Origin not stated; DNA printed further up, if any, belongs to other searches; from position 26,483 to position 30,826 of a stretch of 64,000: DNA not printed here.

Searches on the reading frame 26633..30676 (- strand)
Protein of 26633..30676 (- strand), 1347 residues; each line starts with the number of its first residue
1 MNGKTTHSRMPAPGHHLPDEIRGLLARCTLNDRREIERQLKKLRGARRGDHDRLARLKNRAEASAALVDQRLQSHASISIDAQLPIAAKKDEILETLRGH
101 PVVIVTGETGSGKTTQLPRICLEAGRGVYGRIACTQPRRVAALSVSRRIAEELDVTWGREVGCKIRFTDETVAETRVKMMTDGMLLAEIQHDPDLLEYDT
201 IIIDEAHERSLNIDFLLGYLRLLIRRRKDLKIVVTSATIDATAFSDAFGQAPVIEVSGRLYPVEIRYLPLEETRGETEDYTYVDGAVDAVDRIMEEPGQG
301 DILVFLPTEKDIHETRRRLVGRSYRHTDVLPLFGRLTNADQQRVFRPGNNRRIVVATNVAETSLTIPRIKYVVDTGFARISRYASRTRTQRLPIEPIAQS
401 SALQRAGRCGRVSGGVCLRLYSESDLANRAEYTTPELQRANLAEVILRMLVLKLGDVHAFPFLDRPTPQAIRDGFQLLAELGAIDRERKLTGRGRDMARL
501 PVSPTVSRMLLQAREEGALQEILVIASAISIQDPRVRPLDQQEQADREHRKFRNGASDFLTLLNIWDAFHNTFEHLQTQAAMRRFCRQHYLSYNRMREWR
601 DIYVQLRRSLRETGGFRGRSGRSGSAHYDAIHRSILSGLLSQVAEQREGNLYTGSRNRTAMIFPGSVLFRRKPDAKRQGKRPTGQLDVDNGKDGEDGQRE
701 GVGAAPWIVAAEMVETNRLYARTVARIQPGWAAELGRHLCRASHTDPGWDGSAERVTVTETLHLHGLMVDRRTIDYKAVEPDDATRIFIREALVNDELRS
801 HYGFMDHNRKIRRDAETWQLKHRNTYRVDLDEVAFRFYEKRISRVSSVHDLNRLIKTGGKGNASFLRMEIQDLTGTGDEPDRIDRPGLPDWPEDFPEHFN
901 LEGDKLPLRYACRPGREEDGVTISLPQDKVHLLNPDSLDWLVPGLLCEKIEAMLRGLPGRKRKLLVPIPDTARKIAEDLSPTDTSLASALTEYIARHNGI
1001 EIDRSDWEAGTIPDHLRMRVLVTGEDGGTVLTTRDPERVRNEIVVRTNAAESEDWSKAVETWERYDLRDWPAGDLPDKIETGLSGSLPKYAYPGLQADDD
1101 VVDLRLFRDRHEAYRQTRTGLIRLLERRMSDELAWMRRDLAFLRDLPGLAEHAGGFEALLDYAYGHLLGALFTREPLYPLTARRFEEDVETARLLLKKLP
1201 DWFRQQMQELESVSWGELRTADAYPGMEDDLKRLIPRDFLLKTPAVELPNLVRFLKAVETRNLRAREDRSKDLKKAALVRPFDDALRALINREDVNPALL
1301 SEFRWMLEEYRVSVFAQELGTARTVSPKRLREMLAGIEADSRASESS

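Call 47: search_protein_families(library=pfam, proteins=[window:26633-30676:-], max_evalue=0.0001)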
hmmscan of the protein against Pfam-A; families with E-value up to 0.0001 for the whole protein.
window:26633-30676:- (1347 aa): 7 families
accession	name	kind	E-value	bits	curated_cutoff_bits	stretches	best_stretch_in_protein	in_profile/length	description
PF11898.13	DUF3418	-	8e-123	411.6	25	1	754-1334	3-580/582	Domain of unknown function (DUF3418)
PF07717.22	OB_NTP_bind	-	2.3e-15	57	29.5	1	631-738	1-82/83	Oligonucleotide/oligosaccharide-binding (OB)-fold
PF00271.37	Helicase_C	-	1e-12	48.7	23.5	1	287-412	3-109/110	Helicase conserved C-terminal domain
PF00270.35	DEAD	-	3.9e-09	36.9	26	1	95-241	10-162/167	DEAD/DEAH box helicase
PF21010.2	HA2_C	-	3.2e-08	34.4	21.3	1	503-562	1-77/77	Helicase associated domain (HA2), ratchet-like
PF13401.12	AAA_22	-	1.9e-07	31.9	27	1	99-234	4-120/130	AAA domain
PF13245.12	AAA_19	-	1.5e-05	25.6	25.1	1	92-210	3-103/134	AAA domain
